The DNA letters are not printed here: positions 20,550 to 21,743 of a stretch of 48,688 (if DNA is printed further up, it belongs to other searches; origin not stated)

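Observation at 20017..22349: Candidate undescribed three-gene system: DUF1802-like, DUF1152-like (GIGGGGD loop) and an unknown protein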

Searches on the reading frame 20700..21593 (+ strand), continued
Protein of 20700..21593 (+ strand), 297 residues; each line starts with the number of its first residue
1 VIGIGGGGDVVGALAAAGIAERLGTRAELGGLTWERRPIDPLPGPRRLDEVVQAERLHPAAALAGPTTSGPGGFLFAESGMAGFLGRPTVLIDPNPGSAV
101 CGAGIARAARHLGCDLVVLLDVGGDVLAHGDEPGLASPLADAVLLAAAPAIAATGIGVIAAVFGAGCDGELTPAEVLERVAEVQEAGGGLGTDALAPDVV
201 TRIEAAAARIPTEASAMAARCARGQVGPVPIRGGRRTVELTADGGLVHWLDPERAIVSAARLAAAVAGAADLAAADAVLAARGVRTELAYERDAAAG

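Call 36: fold_search(model_id=the predicted structure, library=pdb)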
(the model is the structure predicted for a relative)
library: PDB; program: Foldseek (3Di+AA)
matches with E <= 10: 1093; with E <= 0.001: 0
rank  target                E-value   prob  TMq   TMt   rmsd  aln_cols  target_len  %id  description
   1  3bl6                  2.0e-03  0.21  0.17  0.20  17.2       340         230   10  Crystal structure of Staphylococcus aureus 5'-methylthioadenosine/S-adenosylhomocysteine nucleosidase in complex with fo (released 2008-06-10)
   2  6po4_B                3.5e-03  0.18  0.16  0.19  17.7       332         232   14  2.1 Angstrom Resolution Crystal Structure of 5'-methylthioadenosine/S-adenosylhomocysteine nucleosidase (mtnN) from Ha (released 2019-07-17)
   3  1jys_A                4.2e-03  0.18  0.17  0.21  17.0       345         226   11  Crystal Structure of E. coli MTA/AdoHcy Nucleosidase (released 2002-10-01)
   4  1nc1_A                5.4e-03  0.16  0.17  0.21  18.2       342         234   10  Crystal structure of E. coli MTA/AdoHcy nucleosidase complexed with 5'-methylthiotubercidin (MTH) (released 2003-11-25)
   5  1nc3_A                1.4e-02  0.12  0.17  0.20  17.7       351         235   11  Crystal structure of E. coli MTA/AdoHcy nucleosidase complexed with formycin A (FMA) (released 2003-03-25)
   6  1nc1_B                1.4e-02  0.13  0.17  0.21  17.8       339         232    9  Crystal structure of E. coli MTA/AdoHcy nucleosidase complexed with 5'-methylthiotubercidin (MTH) (released 2003-11-25)
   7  1z5o_A                1.4e-02  0.13  0.18  0.21  18.0       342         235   11  Crystal structure of MTA/AdoHcy nucleosidase Asp197Asn mutant complexed with 5'-methylthioadenosine (released 2005-10-04)
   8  4g89_A                1.5e-02  0.13  0.17  0.20  17.2       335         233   10  Crystal structure of k. pneumoniae mta/adohcy nucleosidase in complex with fragmented s-adenosyl-l-homocysteine (released 2012-09-19)
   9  6po4_A                1.7e-02  0.13  0.17  0.20  17.5       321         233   15  2.1 Angstrom Resolution Crystal Structure of 5'-methylthioadenosine/S-adenosylhomocysteine nucleosidase (mtnN) from Ha (released 2019-07-17)
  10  4f1w_A                2.1e-02  0.16  0.17  0.21  13.7       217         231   12  Crystal structure of 5'-methylthioadenosine/S-adenosylhomocysteine nucleosidase from Salmonella enterica with Adenine (released 2013-05-01)
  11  1z5n_A                2.1e-02  0.11  0.17  0.20  17.6       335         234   12  Crystal structure of MTA/AdoHcy nucleosidase Glu12Gln mutant complexed with 5-methylthioribose and adenine (released 2005-10-04)
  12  1z5o_B                2.3e-02  0.11  0.17  0.21  18.3       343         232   10  Crystal structure of MTA/AdoHcy nucleosidase Asp197Asn mutant complexed with 5'-methylthioadenosine (released 2005-10-04)
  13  3eei_A                3.2e-02  0.11  0.17  0.21  18.1       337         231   12  Crystal structure of 5'-methylthioadenosine/S-adenosylhomocysteine nucleosidase from neisseria meningitidis in complex (released 2009-09-08)
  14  4gmh                  3.2e-02  0.10  0.17  0.20  17.1       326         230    8  Crystal structure of staphylococcus aureus 5'-methylthioadenosine/s-adenosylhomocysteine nucleosidase (released 2012-11-28)
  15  1nc3_B                3.4e-02  0.10  0.17  0.21  18.1       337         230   10  Crystal structure of E. coli MTA/AdoHcy nucleosidase complexed with formycin A (FMA) (released 2003-03-25)
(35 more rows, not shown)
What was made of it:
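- Closest known: MTA/SAH nucleosidase and purine nucleoside phosphorylase fold. Same: These are the best Foldseek PDB hits of the DUF1152 model, with E 2e-3 to 1e-1 (call 36).
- Tried and rejected: Rejected (call 36).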

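Call 42: find_related_loci(query=A4, collection=genome_contigs, flank=8000)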
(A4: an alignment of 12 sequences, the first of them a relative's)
Query A4 (337 aa) in genome_contigs; peptide patterns used: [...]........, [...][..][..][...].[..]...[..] (x = any residue, [..] = any of these).
600 stretches matched a pattern (row limit reached: there are more); 186 encode a relative of the query (tblastn E <= 1e-3); the best 80 are kept; 80 distinct loci.
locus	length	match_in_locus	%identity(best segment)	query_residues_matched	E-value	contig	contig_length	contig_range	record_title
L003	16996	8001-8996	44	6-330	1e-79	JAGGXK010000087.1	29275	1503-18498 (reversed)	MAG: Desulfurococcales archaeon isolate AUK150 PB_MBMC_104_c_000000000140, whole genome shotgun sequence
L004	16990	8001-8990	43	4-331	2e-78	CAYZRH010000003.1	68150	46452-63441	MAG TPA_asm: uncultured Desulfurococcaceae archaeon isolate SRP141559_co1_67 genome assembly, contig: NODE_84_length_681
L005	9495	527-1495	42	13-328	5e-78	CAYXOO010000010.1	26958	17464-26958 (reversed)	MAG TPA_asm: uncultured Desulfurococcaceae archaeon isolate SRP141559_co1_255 genome assembly, contig: NODE_746_length_2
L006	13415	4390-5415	43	1-335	7e-78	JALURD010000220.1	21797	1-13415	MAG: Acidilobaceae archaeon isolate S146_metabat2_scaf2bin.022 S146_NODE_646_length_21797_cov_3.606414, whole genome sho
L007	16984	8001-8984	40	7-327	4e-76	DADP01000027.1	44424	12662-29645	MAG TPA_asm: Desulfurococcaceae archaeon UBA285 UBA285_contig_4867, whole genome shotgun sequence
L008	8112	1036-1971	46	3-311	1e-75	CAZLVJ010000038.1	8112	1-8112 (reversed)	MAG TPA_asm: uncultured Nitrososphaerota archaeon isolate SRP104967_co1_61 genome assembly, contig: NODE_3019_length_811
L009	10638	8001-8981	42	7-326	2e-75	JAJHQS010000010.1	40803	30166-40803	MAG: Desulfurococcaceae archaeon isolate Bin S21 scaffold_161_c1, whole genome shotgun sequence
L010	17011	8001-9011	42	4-333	3e-74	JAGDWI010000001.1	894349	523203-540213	MAG: Desulfurococcaceae archaeon isolate KUA_Bin13 NODE_2_length_894349_cov_13.504051, whole genome shotgun sequence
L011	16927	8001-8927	43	34-336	8e-74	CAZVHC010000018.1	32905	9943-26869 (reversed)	MAG TPA_asm: uncultured Desulfurococcaceae archaeon isolate SRP141559_co1_74 genome assembly, contig: NODE_494_length_32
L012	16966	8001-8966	41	15-326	3e-72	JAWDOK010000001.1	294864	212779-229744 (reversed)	MAG: Acidianus hospitalis isolate RHS.bin.1 NODE_2_length_294864_cov_26.6801, whole genome shotgun sequence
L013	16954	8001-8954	43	14-325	4e-71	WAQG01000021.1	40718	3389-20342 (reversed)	MAG: Candidatus Geoarchaeota archaeon isolate S146_104_esom k151_174430, whole genome shotgun sequence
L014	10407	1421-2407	41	7-328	2e-70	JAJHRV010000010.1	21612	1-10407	MAG: Thermosphaera sp. isolate Bin P8 scaffold_98_c1, whole genome shotgun sequence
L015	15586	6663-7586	43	32-334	9e-70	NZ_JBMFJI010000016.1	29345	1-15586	MAG: Acidilobus sp. isolate KM4331-13 NODE_16_length_29345_cov_12.689249, whole genome shotgun sequence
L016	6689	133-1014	44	39-325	2e-66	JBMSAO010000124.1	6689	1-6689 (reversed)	MAG: Desulfurococcaceae archaeon isolate Desulfurococcaceae-CON-C-r01 Desulfurococcaceae-CON-C-r01_k141_308808, whole ge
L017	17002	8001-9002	40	6-325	6e-66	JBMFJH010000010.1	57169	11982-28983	MAG: Thermoprotei archaeon isolate KM4331-12 NODE_10_length_57169_cov_23.208838, whole genome shotgun sequence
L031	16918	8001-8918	41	6-315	7e-60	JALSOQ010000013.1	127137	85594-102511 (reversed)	MAG: Archaeoglobaceae archaeon isolate 356-284_metabat1_scaf2bin.125 356-284_scaffold_25_c1, whole genome shotgun sequen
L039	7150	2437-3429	39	2-330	8e-57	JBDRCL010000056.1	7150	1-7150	MAG: Methanobacteriota archaeon isolate MEGAHIT-group-1.183 k141_10864449, whole genome shotgun sequence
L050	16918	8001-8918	42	2-305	6e-54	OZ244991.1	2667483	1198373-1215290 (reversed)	MAG: Thermodesulfobacteriota bacterium isolate 77748b03-fe7e-4f50-8619-3c6866420abe genome assembly, chromosome: 1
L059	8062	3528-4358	38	29-303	3e-50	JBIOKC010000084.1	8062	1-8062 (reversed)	MAG: Thermodesulfobacteriota bacterium isolate GcL13-15 k141_985868_length_8062_cov_13.0000, whole genome shotgun sequen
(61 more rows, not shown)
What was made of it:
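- Tried and rejected: It was repeated with 12 sequences (call 42).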

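Call 48: search_dna_similar(query=window:20700-21590:+, collection=plasmids, mode=protein, max_evalue=0.001, max_rows=30)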
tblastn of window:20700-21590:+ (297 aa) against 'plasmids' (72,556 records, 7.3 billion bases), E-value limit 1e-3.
Records with a match: 2; places in all: 2; records where one place covers at least 80% of the query: 1.
Best place of each record, by identity: <60% 2.
By first word of the organism name: Halostella 1; Halalkalicoccus 1.
By predicted mobility (MOB-suite, as given by PLSDB): non-mobilizable 2.
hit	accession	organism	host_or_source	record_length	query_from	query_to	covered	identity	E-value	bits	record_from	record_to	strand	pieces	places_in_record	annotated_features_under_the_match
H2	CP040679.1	Halostella pelagica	pure culture,isolated from salted brown ...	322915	21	296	93%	39.5%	4e-22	103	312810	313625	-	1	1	record has no annotation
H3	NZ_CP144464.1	Halalkalicoccus sp. FCH27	cell culture,Salt lake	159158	21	252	78%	39.7%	1e-17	91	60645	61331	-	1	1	DUF1152 domain-containing protein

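Call 53: find_encoding_contigs(protein=P0121, flank=10000, max_places=3)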
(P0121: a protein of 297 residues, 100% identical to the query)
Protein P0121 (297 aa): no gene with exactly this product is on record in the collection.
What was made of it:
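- Tried and rejected: Not on record (call 53).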

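Call 55: find_homologous_proteins(query=P0241)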
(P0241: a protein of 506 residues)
Query P0241 (506 aa): 4894 proteins with E <= 0.001 among 8000 candidates; the best 120 are listed.
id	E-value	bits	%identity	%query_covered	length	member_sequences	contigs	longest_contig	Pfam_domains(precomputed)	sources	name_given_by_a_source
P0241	0.0e+0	1081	100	100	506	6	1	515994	PF00596.28,PF06626.18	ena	-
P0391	2.9e-270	915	88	97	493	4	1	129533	PF00596.28,PF06626.18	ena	-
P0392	4.5e-261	885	85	96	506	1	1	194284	PF00596.28,PF06626.18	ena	-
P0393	9.5e-261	884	84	100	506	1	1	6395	PF00596.28,PF06626.18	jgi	jgi:hypothetical protein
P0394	4.4e-260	882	84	100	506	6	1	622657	PF00596.28,PF06626.18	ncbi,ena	-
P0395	1.5e-251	854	82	100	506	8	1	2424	PF00596.28,PF06626.18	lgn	-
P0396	1.2e-229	781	75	97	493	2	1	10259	PF00596.28,PF06626.18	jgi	jgi:hypothetical protein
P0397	4.9e-227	773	75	100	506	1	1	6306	PF00596.28,PF06626.18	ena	-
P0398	9.2e-218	742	72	100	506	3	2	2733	PF00596.28,PF06626.18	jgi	jgi:hypothetical protein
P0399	3.2e-216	737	72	100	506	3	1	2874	PF00596.28,PF06626.18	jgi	jgi:ribulose-5-phosphate 4-epimerase/fuculose-1-phosphate aldolase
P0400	7.3e-216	736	72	100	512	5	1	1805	PF00596.28,PF06626.18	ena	-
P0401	1.8e-215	735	71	100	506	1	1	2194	PF00596.28,PF06626.18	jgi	jgi:ribulose-5-phosphate 4-epimerase/fuculose-1-phosphate aldolase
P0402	3.2e-214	731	73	97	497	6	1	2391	PF00596.28,PF06626.18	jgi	jgi:hypothetical protein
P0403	5.2e-214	730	71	100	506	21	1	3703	PF00596.28,PF06626.18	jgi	jgi:ribulose-5-phosphate 4-epimerase/fuculose-1-phosphate aldolase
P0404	6.3e-214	730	71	99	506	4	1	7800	PF00596.28,PF06626.18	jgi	jgi:hypothetical protein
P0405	1.8e-213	728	72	97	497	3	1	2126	PF00596.28,PF06626.18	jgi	jgi:hypothetical protein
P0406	6.1e-213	726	71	100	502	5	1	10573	PF00596.28,PF06626.18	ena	-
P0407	2.1e-212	725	72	97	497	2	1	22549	PF00596.28,PF06626.18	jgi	jgi:ribulose-5-phosphate 4-epimerase/fuculose-1-phosphate aldolase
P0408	2.6e-212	724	73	97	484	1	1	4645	PF00596.28,PF06626.18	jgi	jgi:ribulose-5-phosphate 4-epimerase/fuculose-1-phosphate aldolase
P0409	3.2e-212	724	71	100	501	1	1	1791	PF00596.28,PF06626.18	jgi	jgi:ribulose-5-phosphate 4-epimerase/fuculose-1-phosphate aldolase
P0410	1.2e-211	722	71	100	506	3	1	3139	PF00596.28,PF06626.18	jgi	jgi:hypothetical protein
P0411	5.4e-211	720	72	97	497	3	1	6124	PF00596.28,PF06626.18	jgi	jgi:hypothetical protein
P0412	7.3e-211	719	73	97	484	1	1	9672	PF00596.28,PF06626.18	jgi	jgi:ribulose-5-phosphate 4-epimerase/fuculose-1-phosphate aldolase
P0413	1.3e-210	719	72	100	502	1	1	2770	PF00596.28,PF06626.18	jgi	jgi:hypothetical protein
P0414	4.1e-210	717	71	100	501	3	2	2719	PF00596.28,PF06626.18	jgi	jgi:ribulose-5-phosphate 4-epimerase/fuculose-1-phosphate aldolase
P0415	4.5e-210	717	73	97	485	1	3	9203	PF00596.28,PF06626.18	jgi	jgi:ribulose-5-phosphate 4-epimerase/fuculose-1-phosphate aldolase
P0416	6.6e-210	716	72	97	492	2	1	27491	PF00596.28,PF06626.18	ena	-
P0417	3.2e-209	714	70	100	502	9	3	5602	PF00596.28,PF06626.18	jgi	jgi:ribulose-5-phosphate 4-epimerase/fuculose-1-phosphate aldolase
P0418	6.0e-209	713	71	100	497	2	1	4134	PF00596.28,PF06626.18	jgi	jgi:hypothetical protein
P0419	7.0e-209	713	70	100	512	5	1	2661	PF00596.28,PF06626.18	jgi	jgi:ribulose-5-phosphate 4-epimerase/fuculose-1-phosphate aldolase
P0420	1.8e-208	712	70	100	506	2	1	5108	PF00596.28,PF06626.18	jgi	jgi:ribulose-5-phosphate 4-epimerase/fuculose-1-phosphate aldolase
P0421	6.1e-208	710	70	100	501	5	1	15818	PF00596.28,PF06626.18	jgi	jgi:ribulose-5-phosphate 4-epimerase/fuculose-1-phosphate aldolase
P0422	1.2e-207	709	69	100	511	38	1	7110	PF00596.28,PF06626.18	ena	-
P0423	9.5e-207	706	68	100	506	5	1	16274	PF00596.28,PF06626.18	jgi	jgi:ribulose-5-phosphate 4-epimerase/fuculose-1-phosphate aldolase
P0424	3.0e-206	704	70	97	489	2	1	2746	PF00596.28,PF06626.18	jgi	jgi:hypothetical protein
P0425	3.3e-206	704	70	100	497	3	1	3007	PF00596.28,PF06626.18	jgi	jgi:ribulose-5-phosphate 4-epimerase/fuculose-1-phosphate aldolase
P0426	8.2e-205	699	68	97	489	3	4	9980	PF00596.28,PF06626.18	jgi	jgi:ribulose-5-phosphate 4-epimerase/fuculose-1-phosphate aldolase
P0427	1.9e-204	698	71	97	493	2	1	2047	PF00596.28,PF06626.18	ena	-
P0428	1.5e-203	695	68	100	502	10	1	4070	PF00596.28,PF06626.18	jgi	jgi:ribulose-5-phosphate 4-epimerase/fuculose-1-phosphate aldolase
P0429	5.6e-198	677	66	100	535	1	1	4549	PF00596.28,PF06626.18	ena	-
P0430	1.5e-196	672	67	100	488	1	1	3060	PF00596.28,PF06626.18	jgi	jgi:ribulose-5-phosphate 4-epimerase/fuculose-1-phosphate aldolase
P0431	8.3e-183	627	72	87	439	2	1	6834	PF00596.28,PF06626.18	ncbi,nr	ncbi:MAG: DUF1152 domain-containing protein, partial [Thermoleophilaceae bacterium]|nr:DUF1152 domai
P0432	8.0e-179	614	67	96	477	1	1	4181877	PF00596.28,PF06626.18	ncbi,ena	-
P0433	2.2e-176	606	67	95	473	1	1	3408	PF00596.28,PF06626.18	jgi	jgi:ribulose-5-phosphate 4-epimerase/fuculose-1-phosphate aldolase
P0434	7.7e-166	571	64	97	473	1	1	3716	PF00596.28,PF06626.18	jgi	jgi:ribulose-5-phosphate 4-epimerase/fuculose-1-phosphate aldolase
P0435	1.4e-165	570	64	95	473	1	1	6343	PF00596.28,PF06626.18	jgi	jgi:ribulose-5-phosphate 4-epimerase/fuculose-1-phosphate aldolase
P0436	2.7e-165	569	64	96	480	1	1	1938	PF00596.28,PF06626.18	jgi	jgi:ribulose-5-phosphate 4-epimerase/fuculose-1-phosphate aldolase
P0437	6.4e-161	555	63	96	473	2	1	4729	PF00596.28,PF06626.18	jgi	jgi:ribulose-5-phosphate 4-epimerase/fuculose-1-phosphate aldolase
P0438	1.7e-153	530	74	69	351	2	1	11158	PF06626.18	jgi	jgi:hypothetical protein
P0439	1.6e-147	511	63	90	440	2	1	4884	PF00596.28,PF06626.18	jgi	jgi:hypothetical protein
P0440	3.2e-147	510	55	97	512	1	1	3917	PF00596.28,PF06626.18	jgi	jgi:ribulose-5-phosphate 4-epimerase/fuculose-1-phosphate aldolase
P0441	1.1e-146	508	55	97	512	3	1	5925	PF00596.28,PF06626.18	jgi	-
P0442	3.4e-145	503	55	97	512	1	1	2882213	PF00596.28,PF06626.18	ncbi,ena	-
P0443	1.8e-144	500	62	57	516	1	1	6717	PF00596.28,PF06626.18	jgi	jgi:ribulose-5-phosphate 4-epimerase/fuculose-1-phosphate aldolase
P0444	1.4e-143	498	55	97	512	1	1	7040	PF00596.28,PF06626.18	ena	-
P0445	2.9e-143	497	56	97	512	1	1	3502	PF00596.28,PF06626.18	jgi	jgi:ribulose-5-phosphate 4-epimerase/fuculose-1-phosphate aldolase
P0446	4.7e-143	496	73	58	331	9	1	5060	PF06626.18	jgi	jgi:hypothetical protein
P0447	6.7e-143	495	54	97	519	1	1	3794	PF00596.28,PF06626.18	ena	-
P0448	7.7e-142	492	55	97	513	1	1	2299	PF00596.28,PF06626.18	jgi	jgi:hypothetical protein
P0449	8.5e-142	492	56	97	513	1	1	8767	PF00596.28,PF06626.18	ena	-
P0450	9.2e-142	492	55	97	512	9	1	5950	PF00596.28,PF06626.18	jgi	jgi:ribulose-5-phosphate 4-epimerase/fuculose-1-phosphate aldolase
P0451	1.1e-141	491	55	97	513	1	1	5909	PF00596.28,PF06626.18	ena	-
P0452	2.3e-141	490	54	97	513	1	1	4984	PF00596.28,PF06626.18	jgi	jgi:L-ribulose-5-phosphate 4-epimerase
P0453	2.4e-141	490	62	83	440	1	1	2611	PF00596.28,PF06626.18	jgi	jgi:hypothetical protein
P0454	2.9e-141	490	55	97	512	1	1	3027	PF00596.28,PF06626.18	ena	-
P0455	6.8e-141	489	54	97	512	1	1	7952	PF00596.28,PF06626.18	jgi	jgi:ribulose-5-phosphate 4-epimerase/fuculose-1-phosphate aldolase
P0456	7.4e-141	489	55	97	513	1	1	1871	PF00596.28,PF06626.18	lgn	-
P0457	7.4e-141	489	54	97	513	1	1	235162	PF00596.28,PF06626.18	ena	-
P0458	1.2e-140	488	54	99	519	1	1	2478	PF00596.28,PF06626.18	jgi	jgi:hypothetical protein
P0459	1.3e-140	488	55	94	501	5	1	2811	PF00596.28,PF06626.18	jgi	jgi:ribulose-5-phosphate 4-epimerase/fuculose-1-phosphate aldolase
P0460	2.0e-140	487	55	97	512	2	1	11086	PF00596.28,PF06626.18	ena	-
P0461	2.7e-140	487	53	98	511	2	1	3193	PF00596.28,PF06626.18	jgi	jgi:hypothetical protein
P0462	2.1e-139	484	55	97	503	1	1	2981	PF00596.28,PF06626.18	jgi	jgi:ribulose-5-phosphate 4-epimerase/fuculose-1-phosphate aldolase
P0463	5.5e-139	482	54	97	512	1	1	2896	PF00596.28,PF06626.18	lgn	-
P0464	2.6e-138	480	54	97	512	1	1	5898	PF00596.28,PF06626.18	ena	-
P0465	2.6e-138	480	72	58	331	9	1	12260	PF06626.18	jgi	jgi:hypothetical protein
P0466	3.7e-138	480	74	63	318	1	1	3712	PF06626.18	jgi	jgi:hypothetical protein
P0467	1.3e-137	478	54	97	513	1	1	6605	PF00596.28,PF06626.18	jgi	jgi:hypothetical protein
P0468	2.3e-137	477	53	97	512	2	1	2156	PF00596.28,PF06626.18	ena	-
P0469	2.6e-137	477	52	98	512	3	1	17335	PF00596.28,PF06626.18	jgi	jgi:ribulose-5-phosphate 4-epimerase/fuculose-1-phosphate aldolase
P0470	4.0e-137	476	54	97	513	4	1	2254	PF00596.28,PF06626.18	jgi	jgi:ribulose-5-phosphate 4-epimerase/fuculose-1-phosphate aldolase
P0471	2.6e-136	474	54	97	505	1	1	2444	PF00596.28,PF06626.18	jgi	jgi:ribulose-5-phosphate 4-epimerase/fuculose-1-phosphate aldolase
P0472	2.5e-135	470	55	98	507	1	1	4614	PF00596.28,PF06626.18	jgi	jgi:ribulose-5-phosphate 4-epimerase/fuculose-1-phosphate aldolase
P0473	4.3e-135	470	53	97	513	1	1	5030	PF00596.28,PF06626.18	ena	-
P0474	1.1e-134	468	54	97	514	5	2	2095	PF00596.28,PF06626.18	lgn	-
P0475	5.0e-134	466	85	52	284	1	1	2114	PF06626.18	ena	-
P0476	7.2e-134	466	60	84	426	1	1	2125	PF00596.28,PF06626.18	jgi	jgi:hypothetical protein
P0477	2.1e-133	464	72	63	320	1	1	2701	PF06626.18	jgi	jgi:hypothetical protein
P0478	1.6e-132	461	71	63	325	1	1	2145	PF06626.18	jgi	-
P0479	1.8e-132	461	70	64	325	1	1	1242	PF06626.18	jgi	jgi:hypothetical protein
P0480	2.5e-132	460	53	93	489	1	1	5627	PF00596.28,PF06626.18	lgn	-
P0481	2.3e-130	454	70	63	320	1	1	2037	PF06626.18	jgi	jgi:hypothetical protein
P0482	8.1e-129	449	57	86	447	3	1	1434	PF00596.28,PF06626.18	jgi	-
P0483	1.7e-128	448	70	63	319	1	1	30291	PF06626.18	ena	-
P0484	2.8e-128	447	62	83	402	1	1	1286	PF00596.28,PF06626.18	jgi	jgi:hypothetical protein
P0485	1.6e-126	441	71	64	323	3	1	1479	PF06626.18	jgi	jgi:hypothetical protein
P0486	7.2e-123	429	70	64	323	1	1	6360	PF06626.18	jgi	jgi:hypothetical protein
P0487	4.0e-121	423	55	84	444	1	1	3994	PF00596.28,PF06626.18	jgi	jgi:ribulose-5-phosphate 4-epimerase/fuculose-1-phosphate aldolase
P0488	6.0e-121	423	69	62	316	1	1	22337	PF06626.18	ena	-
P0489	9.8e-121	422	70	62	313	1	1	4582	PF06626.18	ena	-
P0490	9.8e-121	422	69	62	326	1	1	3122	PF06626.18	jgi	jgi:hypothetical protein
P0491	1.3e-120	422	68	63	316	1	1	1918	PF06626.18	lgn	-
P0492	1.8e-120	421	68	62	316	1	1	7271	PF06626.18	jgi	jgi:hypothetical protein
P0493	1.9e-120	421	70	62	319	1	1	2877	PF06626.18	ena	-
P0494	3.6e-120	420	70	63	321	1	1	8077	PF06626.18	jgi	jgi:hypothetical protein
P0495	3.8e-120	420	69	63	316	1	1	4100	PF06626.18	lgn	-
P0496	3.9e-120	420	68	62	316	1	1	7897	PF06626.18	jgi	jgi:hypothetical protein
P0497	3.9e-120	420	69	62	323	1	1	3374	PF06626.18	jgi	jgi:hypothetical protein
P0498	4.0e-120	420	69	62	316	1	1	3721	PF06626.18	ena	-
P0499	4.2e-120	420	69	62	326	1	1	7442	PF06626.18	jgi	jgi:hypothetical protein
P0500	5.0e-120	420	68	63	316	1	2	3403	PF06626.18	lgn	-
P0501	9.6e-120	419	69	58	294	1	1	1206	PF06626.18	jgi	jgi:hypothetical protein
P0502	1.1e-119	419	66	58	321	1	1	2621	PF06626.18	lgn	-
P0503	1.1e-119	419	68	63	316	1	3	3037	PF06626.18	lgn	-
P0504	1.3e-119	419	68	63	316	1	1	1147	PF06626.18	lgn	-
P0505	1.3e-119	419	68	62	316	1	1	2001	PF06626.18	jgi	jgi:hypothetical protein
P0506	4.1e-119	417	67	57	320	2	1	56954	PF06626.18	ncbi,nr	ncbi:MAG: hypothetical protein QOH58_1297 [Thermoleophilaceae bacterium]|nr:hypothetical protein [Th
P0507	4.1e-119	417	69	62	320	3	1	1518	PF06626.18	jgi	jgi:hypothetical protein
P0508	4.5e-119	417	69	62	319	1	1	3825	PF06626.18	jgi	jgi:hypothetical protein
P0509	4.6e-119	417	68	63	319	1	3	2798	PF06626.18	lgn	-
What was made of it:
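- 86 of the 120 best clusters found with P0241 carry Aldolase_II plus DUF1152 in one protein, at 52-100% identity (call 55).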

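Call 56: find_encoding_contigs(protein=P0241, flank=9000, max_places=1)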
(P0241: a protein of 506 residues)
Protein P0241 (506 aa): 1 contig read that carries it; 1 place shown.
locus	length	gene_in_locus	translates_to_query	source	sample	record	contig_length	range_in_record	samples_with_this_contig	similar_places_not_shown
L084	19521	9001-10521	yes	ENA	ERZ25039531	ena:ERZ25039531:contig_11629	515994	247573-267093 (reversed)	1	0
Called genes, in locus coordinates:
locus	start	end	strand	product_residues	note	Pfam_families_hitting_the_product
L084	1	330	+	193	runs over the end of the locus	PF00440:TetR_N, PF21351:TetR_C_41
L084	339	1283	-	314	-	PF08240:ADH_N, PF00107:ADH_zinc_N, PF13602:ADH_zinc_N_2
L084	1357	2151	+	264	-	PF00561:Abhydrolase_1 (faint)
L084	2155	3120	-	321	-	PF08240:ADH_N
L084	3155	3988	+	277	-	PF01209:Ubie_methyltran, PF13489:Methyltransf_23, PF08241:Methyltransf_11, PF08242:Methyltransf_12, PF13649:Methyltransf_25, PF13847:Methyltransf_31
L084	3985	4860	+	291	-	PF00581:Rhodanese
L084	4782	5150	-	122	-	PF01243:PNPOx_N (weak), PF12900:Pyridox_ox_2 (weak)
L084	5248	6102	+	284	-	PF00296:Bac_luciferase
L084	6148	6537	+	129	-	-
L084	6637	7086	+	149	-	PF04248:NTP_transf_9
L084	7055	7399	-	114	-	-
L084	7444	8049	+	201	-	PF00440:TetR_N, PF13977:TetR_C_6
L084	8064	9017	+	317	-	PF01008:IF-2B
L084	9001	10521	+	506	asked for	PF00596:Aldolase_II, PF06626:DUF1152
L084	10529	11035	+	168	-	PF13302:Acetyltransf_3, PF00583:Acetyltransf_1, PF13508:Acetyltransf_7 (weak)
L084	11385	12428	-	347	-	PF02775:TPP_enzyme_C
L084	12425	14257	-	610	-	PF01558:POR, PF01855:POR_N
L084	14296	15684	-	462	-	PF06863:DUF1254, PF06742:DUF1214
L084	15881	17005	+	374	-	PF05222:AlaDh_PNT_N, PF01262:AlaDh_PNT_C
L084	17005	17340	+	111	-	PF12769:PNTB_4TM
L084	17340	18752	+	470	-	PF02233:PNTB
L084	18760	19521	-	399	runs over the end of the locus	PF00106:adh_short, PF01370:Epimerase (faint), PF08659:KR, PF13561:adh_short_C2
